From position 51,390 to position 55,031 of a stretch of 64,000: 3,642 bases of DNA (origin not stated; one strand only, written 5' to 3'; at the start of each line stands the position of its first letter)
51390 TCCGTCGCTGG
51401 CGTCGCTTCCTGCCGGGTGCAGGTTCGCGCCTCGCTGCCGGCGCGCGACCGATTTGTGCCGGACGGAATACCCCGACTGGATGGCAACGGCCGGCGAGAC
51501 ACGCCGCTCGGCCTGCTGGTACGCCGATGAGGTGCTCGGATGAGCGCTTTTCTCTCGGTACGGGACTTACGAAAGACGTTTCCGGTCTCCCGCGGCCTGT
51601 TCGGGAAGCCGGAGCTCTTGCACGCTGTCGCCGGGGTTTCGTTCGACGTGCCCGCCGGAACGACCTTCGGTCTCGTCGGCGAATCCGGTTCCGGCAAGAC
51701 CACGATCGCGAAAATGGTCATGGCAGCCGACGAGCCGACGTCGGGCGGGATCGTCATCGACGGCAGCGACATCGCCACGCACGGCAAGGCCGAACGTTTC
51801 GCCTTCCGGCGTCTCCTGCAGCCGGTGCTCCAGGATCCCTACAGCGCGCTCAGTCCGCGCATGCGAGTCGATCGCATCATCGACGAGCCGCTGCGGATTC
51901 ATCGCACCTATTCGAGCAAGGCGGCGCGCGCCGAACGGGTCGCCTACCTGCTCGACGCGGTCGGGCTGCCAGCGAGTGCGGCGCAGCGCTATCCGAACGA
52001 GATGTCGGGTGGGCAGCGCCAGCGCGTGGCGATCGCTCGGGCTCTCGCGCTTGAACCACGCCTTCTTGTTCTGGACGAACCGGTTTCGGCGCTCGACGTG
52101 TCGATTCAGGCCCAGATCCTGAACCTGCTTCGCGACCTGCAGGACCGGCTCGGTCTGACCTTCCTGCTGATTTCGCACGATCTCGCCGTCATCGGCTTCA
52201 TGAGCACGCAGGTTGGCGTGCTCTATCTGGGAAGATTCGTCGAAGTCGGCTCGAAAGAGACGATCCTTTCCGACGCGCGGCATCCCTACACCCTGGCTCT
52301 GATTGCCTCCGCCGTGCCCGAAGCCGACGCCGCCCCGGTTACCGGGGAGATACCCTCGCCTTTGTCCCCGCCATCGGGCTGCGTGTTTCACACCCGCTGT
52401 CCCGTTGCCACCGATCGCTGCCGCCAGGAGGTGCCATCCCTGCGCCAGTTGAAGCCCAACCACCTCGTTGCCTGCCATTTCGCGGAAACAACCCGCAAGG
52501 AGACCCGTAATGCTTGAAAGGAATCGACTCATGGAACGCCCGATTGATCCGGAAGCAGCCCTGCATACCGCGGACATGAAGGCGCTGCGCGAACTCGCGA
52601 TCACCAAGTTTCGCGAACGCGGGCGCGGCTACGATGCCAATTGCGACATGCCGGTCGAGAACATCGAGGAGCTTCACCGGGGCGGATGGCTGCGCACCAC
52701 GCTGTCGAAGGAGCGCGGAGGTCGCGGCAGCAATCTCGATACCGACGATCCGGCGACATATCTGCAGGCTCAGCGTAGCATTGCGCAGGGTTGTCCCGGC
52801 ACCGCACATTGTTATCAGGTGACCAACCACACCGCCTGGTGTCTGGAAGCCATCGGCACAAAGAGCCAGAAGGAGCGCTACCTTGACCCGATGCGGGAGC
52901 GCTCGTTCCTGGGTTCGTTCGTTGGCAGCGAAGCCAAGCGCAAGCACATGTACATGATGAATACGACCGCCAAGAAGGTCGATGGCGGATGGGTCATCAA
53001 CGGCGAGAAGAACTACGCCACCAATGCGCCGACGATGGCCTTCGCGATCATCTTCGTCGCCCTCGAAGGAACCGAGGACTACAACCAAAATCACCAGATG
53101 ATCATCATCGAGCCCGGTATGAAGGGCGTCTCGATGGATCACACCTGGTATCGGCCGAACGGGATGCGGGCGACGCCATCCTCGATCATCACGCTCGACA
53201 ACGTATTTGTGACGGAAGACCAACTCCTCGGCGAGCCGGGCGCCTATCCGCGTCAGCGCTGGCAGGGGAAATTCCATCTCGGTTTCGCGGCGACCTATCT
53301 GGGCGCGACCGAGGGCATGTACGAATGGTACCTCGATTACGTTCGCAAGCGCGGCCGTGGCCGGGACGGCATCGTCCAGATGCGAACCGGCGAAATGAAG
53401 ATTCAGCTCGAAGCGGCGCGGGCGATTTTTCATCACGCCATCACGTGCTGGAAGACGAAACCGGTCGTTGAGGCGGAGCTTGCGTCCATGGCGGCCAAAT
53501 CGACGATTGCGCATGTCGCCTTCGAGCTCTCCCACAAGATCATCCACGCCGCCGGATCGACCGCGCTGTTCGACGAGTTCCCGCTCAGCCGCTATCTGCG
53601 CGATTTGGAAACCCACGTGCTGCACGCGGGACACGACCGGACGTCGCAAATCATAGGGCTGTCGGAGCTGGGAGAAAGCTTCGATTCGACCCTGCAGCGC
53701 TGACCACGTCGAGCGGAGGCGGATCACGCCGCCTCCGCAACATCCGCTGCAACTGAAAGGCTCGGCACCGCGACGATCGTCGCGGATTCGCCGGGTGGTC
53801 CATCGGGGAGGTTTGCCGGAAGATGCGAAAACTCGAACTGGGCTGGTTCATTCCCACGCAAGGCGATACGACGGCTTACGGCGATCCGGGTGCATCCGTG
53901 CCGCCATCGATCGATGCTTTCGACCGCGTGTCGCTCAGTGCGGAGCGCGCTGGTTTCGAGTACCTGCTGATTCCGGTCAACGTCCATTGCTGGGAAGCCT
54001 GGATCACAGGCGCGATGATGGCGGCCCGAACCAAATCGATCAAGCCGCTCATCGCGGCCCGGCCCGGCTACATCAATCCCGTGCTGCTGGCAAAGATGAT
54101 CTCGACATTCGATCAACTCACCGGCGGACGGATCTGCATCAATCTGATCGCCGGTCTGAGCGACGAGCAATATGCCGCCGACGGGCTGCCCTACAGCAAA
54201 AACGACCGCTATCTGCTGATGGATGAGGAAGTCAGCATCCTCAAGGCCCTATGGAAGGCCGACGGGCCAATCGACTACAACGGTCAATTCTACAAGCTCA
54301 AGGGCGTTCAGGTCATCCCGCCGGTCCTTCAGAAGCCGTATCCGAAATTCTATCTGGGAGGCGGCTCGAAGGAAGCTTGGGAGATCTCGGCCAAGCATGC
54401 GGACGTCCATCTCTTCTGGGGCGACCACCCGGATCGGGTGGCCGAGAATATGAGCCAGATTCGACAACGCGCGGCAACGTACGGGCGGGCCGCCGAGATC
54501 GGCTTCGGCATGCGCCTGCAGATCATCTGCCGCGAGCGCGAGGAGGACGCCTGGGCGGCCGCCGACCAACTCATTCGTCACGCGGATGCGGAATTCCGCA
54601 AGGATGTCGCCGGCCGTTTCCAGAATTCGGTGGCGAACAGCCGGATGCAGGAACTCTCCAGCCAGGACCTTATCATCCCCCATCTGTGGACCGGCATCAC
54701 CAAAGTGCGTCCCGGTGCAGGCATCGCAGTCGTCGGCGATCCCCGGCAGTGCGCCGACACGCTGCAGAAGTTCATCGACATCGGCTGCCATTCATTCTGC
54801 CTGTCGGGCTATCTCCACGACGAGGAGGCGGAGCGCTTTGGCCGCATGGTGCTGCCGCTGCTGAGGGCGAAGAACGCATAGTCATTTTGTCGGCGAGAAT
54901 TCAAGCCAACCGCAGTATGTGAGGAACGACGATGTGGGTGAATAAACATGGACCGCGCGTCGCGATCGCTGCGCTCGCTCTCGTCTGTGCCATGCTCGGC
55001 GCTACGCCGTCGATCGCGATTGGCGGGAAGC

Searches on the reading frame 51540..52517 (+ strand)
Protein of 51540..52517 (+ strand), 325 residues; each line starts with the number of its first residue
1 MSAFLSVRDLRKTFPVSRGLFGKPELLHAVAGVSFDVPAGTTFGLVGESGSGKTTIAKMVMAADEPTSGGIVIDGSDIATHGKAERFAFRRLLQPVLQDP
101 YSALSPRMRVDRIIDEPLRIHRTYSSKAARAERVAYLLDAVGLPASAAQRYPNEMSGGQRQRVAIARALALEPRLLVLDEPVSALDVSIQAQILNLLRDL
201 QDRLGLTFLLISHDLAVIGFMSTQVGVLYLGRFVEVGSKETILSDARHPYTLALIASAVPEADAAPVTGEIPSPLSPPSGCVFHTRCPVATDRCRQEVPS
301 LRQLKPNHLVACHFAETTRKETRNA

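Call 6: search_protein_families(library=pfam, proteins=[window:51540-52517:+])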
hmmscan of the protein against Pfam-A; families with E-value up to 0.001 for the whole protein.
window:51540-52517:+ (325 aa): 7 families
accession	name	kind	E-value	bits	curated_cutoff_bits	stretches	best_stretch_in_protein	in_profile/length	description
PF00005.33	ABC_tran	-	3.3e-30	105.9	25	1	32-182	3-136/137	ABC transporter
PF08352.17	oligo_HPY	-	6.8e-15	55.7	27.1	1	234-294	1-65/65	Oligopeptide/dipeptide transporter, C-terminal region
PF13304.12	AAA_21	-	1.4e-08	35.6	27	1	150-218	233-303/304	AAA domain, putative AbiEii toxin, Type IV TA system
PF13401.12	AAA_22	-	1.8e-06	28.8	27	1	45-211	10-121/130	AAA domain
PF02463.25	SMC_N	-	2.2e-05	24.4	40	1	128-228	117-212/220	RecF/RecN/SMC N terminal domain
PF13191.12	AAA_16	-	6.3e-05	24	32.6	1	44-203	28-162/167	AAA ATPase domain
PF05621.17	TniB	-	0.00034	20.5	22.4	0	164-217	111-166/189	Bacterial TniB protein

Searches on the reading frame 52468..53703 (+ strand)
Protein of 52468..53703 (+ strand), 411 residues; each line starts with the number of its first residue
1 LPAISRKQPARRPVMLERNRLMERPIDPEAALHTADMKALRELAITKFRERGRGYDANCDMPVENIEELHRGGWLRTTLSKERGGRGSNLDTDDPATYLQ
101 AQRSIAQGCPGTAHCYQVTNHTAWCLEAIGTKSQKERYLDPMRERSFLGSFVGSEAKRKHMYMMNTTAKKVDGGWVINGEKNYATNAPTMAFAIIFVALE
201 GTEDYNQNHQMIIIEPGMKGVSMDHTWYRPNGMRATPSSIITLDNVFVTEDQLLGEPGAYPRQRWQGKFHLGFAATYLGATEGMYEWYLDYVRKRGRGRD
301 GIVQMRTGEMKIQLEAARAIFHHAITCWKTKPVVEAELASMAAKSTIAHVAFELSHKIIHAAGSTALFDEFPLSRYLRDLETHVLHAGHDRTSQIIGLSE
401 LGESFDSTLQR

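Call 6: search_protein_families(library=pfam, proteins=[window:52468-53703:+])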
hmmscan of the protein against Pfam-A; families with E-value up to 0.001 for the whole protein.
window:52468-53703:+ (411 aa): 4 families
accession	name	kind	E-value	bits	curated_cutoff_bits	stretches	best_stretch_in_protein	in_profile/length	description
PF08028.16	Acyl-CoA_dh_2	-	5.1e-15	56.4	22.7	1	271-390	1-133/134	Acyl-CoA dehydrogenase, C-terminal domain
PF02770.24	Acyl-CoA_dh_M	-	4.2e-13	49.7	33.3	1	160-246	12-97/97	Acyl-CoA dehydrogenase, middle domain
PF02771.21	Acyl-CoA_dh_N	-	3.4e-11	43.9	22.9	1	38-142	9-109/113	Acyl-CoA dehydrogenase, N-terminal domain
PF00441.29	Acyl-CoA_dh_1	-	1.2e-08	35.7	22.4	1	273-388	18-136/150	Acyl-CoA dehydrogenase, C-terminal domain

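Call 12: search_protein_families(library=ncbifam, proteins=[window:52468-53703:+], max_evalue=0.00001)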
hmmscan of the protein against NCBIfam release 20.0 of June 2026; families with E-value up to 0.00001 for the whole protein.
window:52468-53703:+ (411 aa): 16 families
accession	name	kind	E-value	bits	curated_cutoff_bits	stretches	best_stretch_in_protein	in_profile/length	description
TIGR04022.1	sulfur_SfnB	equivalog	4.4e-26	91.7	430.9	1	39-387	13-366/391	SfnB family sulfur acquisition oxidoreductase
NF053553.1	prodigi_MBC_PigA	equivalog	2.6e-24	86.1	500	1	104-380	75-358/381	prodigiosin MBC biosynthesis dehydrogenase PigA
NF042972.1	AcrlCoAredClosAcrC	equivalog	4.1e-22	78.4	640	1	38-388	14-363/378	acryloyl-CoA reductase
NF043006.1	CyhCrbnylCoADH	equivalog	2.9e-21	75.9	650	1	55-395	30-369/380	cyclohexane-1-carbonyl-CoA dehydrogenase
NF042439.1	SulpropCoADesulf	equivalog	6.2e-21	74.6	600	1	40-388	4-357/379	3-sulfinopropanoyl-CoA desulfinase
NF045552.1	GlutCoADH_Des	equivalog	1.4e-20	73.9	470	1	38-402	14-381/387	glutaryl-CoA dehydrogenase Acd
NF043015.1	DibenthMonoxDszC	equivalog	4.9e-19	68.4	850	1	32-387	14-390/415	dibenzothiophene monooxygenase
NF045652.1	ProlPCPDhRedW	equivalog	1.1e-18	67.2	650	1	73-369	44-342/376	L-prolyl-[peptidyl-carrier protein] dehydrogenase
NF049984.1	Rv1679_FadE16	equivalog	4.1e-16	59.2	600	1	48-382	12-346/371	Rv1679 family acyl-CoA dehydrogenase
NF008997.0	PRK12341.1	equivalog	7.4e-15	54.9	537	1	41-391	17-366/382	acyl-CoA dehydrogenase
NF045629.1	monooxsub_HsaA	equivalog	3e-13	49.3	450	1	41-395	5-368/383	3-hydroxy-9,10-secoandrosta-1,3,5(10)-triene-9,17-dione monooxygenase oxygenase subunit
NF058590.1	AcCoDHFadEBacil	equivalog_domain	7.7e-11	41.2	600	1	129-345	117-331/586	acyl-CoA dehydrogenase FadE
NF045920.1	HphnlacHdxOX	equivalog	1.1e-10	41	650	1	58-406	22-380/384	p-hydroxyphenylacetate 3-hydroxylase oxygenase component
NF002885.1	PRK03354.1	equivalog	2.9e-10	39.8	540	1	108-392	81-364/378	crotonobetainyl-CoA dehydrogenase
NF052270.1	Staph_DH_FadE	equivalog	1.1e-09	37.6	600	1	130-317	121-311/400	acyl-CoA dehydrogenase FadE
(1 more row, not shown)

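Call 20: search_solved_structures(query=window:52531-53703:+, max_evalue=1e-10)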
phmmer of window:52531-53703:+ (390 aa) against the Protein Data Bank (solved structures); distinct sequences matched with E-value up to 1e-10: 41.
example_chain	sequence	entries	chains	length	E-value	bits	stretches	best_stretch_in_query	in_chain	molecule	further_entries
2dvl_A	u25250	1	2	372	1.9e-22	83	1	20-375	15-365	Acyl-CoA dehydrogenase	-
5ol2_C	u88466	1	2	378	4.6e-21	78.4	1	35-373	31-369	Acyl-CoA dehydrogenase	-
2vig_A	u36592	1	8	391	1.2e-20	77.1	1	40-380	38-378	SHORT-CHAIN SPECIFIC ACYL-COA DEHYDROGENASE,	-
7y0a_A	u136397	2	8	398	1.8e-20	76.5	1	40-380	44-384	Short-chain specific acyl-CoA dehydrogenase, mitochondrial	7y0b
8sgs_A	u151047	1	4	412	2.7e-20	75.9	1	40-376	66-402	Short-chain specific acyl-CoA dehydrogenase, mitochondrial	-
1ukw_A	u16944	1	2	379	1.8e-19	73.2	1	31-375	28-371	acyl-CoA dehydrogenase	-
8i4p_A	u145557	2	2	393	2e-19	73.1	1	12-377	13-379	Acyl-CoA dehydrogenase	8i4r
7w0j_A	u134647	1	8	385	2.4e-19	72.8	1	12-375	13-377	Acyl-CoA dehydrogenase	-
5gj7_A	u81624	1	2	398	2.7e-19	72.6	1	16-361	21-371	Acyl-CoA dehydrogenase type 2 domain protein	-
5z8t_A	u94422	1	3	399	2.7e-19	72.6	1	16-361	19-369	Acyl-CoA dehydrogenase type 2 domain protein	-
4n5f_A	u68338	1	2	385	3.2e-19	72.4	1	12-372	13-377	Putative acyl-CoA dehydrogenase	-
1jqi_A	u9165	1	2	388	4.2e-19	72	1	41-376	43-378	short chain acyl-CoA dehydrogenase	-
4m9a_A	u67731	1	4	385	8.4e-19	71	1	32-372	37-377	Acyl-CoA dehydrogenase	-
1buc_A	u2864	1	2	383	2.1e-18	69.7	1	51-370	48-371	BUTYRYL-COA DEHYDROGENASE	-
3mpi_A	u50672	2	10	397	9.3e-18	67.6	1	44-381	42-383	Glutaryl-CoA dehydrogenase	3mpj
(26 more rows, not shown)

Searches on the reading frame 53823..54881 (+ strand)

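Call 6: search_protein_families(library=pfam, proteins=[window:53823-54881:+])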
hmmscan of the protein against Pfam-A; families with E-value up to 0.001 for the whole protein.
window:53823-54881:+ (352 aa): 1 family
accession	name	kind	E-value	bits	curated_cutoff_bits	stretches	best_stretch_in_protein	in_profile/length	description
PF00296.26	Bac_luciferase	-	4.7e-57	194.1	27.9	1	5-323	2-313/314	Luciferase-like monooxygenase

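Call 12: search_protein_families(library=ncbifam, proteins=[window:53823-54881:+], max_evalue=0.00001)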
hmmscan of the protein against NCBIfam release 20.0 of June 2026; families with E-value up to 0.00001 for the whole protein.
window:53823-54881:+ (352 aa): 15 families
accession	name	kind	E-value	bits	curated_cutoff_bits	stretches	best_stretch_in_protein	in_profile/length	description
TIGR03565.1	alk_sulf_monoox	equivalog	5.7e-86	288.7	518.2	1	6-347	2-346/346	FMNH2-dependent alkanesulfonate monooxygenase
NF001939.1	PRK00719.1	subfamily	1.1e-85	287.7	510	1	7-350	3-349/373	alkanesulfonate monooxygenase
TIGR04021.1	LLM_DMSO2_sfnG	equivalog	4.4e-42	144.7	382.95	1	35-351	32-349/350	dimethylsulfone monooxygenase SfnG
TIGR03860.1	FMN_nitrolo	subfamily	2.1e-26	92.7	279.7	2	149-260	185-296/422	NtaA/DmoA family FMN-dependent monooxygenase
TIGR03560.1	F420_Rv1855c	subfamily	6.1e-26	91.6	231.4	1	52-224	45-219/227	TIGR03560 family F420-dependent LLM class oxidoreductase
TIGR03619.1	F420_Rv2161c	subfamily_domain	4.8e-25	88.6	166.9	1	65-236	52-218/247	TIGR03619 family F420-dependent LLM class oxidoreductase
TIGR03612.1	RutA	equivalog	2.1e-20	73.5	498.3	1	55-263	63-272/355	pyrimidine utilization protein A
TIGR03621.1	F420_MSMEG_2516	subfamily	1.1e-16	60.9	213.15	1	31-235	14-222/295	TIGR03621 family F420-dependent LLM class oxidoreductase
NF002619.0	PRK02271.1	equivalog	3e-11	43.2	276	1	37-247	20-226/329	5,10-methylenetetrahydromethanopterin reductase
TIGR03571.1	lucif_BA3436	subfamily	7e-11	41.9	303.9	1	55-219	65-227/304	TIGR03571 family LLM class oxidoreductase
TIGR03555.1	F420_mer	equivalog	1.8e-10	40.7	348.7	1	40-224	21-201/325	5,10-methylenetetrahydromethanopterin reductase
TIGR03856.1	F420_MSMEG_2906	subfamily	3.1e-09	36.7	243.7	1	48-150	42-146/249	LLM class F420-dependent oxidoreductase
TIGR03854.1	F420_MSMEG_3544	hypoth_equivalog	3.1e-09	36.6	295.6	1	64-249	48-231/290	TIGR03854 family LLM class F420-dependent oxidoreductase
TIGR03857.1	F420_MSMEG_2249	hypoth_equivalog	1.9e-08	33.9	218.4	0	39-223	22-202/329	TIGR03857 family LLM class F420-dependent oxidoreductase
TIGR04020.1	seco_metab_LLM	subfamily_domain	5.3e-07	29.1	244.45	1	61-323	55-315/341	MupA/Atu3671 family FMN-dependent luciferase-like monooxygenase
